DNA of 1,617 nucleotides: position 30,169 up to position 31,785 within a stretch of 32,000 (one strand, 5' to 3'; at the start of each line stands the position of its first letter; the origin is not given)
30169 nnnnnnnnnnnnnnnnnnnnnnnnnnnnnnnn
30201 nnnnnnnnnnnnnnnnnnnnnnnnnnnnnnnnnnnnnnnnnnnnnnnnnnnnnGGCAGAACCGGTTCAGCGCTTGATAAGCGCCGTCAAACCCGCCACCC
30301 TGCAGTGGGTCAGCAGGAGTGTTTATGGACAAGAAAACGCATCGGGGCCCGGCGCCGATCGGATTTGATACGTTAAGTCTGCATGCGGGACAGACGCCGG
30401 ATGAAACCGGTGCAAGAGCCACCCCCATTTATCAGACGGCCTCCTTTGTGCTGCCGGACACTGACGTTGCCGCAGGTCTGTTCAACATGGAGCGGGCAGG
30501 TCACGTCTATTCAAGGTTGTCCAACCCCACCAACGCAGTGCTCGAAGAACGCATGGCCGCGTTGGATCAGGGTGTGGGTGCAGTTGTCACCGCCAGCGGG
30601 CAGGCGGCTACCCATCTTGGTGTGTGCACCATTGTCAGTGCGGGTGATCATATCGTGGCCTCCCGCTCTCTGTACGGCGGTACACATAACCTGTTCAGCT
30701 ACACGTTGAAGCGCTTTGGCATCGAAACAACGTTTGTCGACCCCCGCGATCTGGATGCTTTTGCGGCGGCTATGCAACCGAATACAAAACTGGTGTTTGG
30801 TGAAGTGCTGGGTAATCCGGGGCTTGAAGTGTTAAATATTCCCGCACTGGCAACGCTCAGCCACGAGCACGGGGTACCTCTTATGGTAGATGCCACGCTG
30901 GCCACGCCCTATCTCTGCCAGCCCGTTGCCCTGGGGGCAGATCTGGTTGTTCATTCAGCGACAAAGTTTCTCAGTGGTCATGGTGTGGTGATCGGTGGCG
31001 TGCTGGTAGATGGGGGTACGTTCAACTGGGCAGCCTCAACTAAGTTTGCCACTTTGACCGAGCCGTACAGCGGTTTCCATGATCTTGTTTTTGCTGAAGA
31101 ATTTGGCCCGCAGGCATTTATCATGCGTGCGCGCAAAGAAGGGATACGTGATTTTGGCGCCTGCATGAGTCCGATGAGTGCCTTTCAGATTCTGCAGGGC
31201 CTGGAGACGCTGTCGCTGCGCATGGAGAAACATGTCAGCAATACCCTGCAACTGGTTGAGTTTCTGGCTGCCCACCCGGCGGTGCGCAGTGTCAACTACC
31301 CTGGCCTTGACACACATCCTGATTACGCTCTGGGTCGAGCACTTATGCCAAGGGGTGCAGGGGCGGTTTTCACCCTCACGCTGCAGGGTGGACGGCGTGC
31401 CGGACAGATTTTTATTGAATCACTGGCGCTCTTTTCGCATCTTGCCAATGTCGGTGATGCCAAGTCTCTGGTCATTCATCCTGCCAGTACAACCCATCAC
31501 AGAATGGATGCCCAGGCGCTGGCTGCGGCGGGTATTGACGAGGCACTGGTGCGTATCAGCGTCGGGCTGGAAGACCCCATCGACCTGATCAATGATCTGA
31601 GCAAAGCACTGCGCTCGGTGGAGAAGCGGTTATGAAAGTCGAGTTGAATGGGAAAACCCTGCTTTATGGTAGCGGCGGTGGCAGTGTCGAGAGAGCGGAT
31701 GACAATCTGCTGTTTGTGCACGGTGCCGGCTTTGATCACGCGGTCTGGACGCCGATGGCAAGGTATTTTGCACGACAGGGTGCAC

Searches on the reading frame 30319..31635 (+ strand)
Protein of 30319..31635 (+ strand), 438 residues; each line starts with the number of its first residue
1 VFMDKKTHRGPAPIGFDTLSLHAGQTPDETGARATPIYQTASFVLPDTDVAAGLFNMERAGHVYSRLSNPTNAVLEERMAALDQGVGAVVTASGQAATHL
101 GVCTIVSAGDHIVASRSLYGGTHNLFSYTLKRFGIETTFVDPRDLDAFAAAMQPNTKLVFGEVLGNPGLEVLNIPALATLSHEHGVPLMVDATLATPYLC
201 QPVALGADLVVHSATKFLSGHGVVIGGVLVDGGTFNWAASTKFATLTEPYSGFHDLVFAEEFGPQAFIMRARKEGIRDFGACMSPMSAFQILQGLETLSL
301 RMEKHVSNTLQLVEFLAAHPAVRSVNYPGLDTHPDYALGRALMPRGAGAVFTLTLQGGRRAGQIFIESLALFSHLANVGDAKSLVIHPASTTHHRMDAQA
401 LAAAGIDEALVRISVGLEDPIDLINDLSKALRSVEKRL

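Call 29: search_protein_families(library=pfam, proteins=[window:30319-31635:+], max_evalue=0.001)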
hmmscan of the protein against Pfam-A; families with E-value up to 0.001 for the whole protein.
window:30319-31635:+ (438 aa): 3 families
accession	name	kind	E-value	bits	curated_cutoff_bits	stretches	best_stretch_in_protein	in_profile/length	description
PF01053.26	Cys_Met_Meta_PP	-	6.5e-127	423.6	27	1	17-431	1-380/381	Cys/Met metabolism PLP-dependent enzyme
PF01041.23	DegT_DnrJ_EryC1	-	0.00066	19.4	19.8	0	70-195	24-149/360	DegT/DnrJ/EryC1/StrS aminotransferase family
PF00266.25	Aminotran_5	-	0.00097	18.6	21.5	0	109-223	88-208/371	Aminotransferase class-V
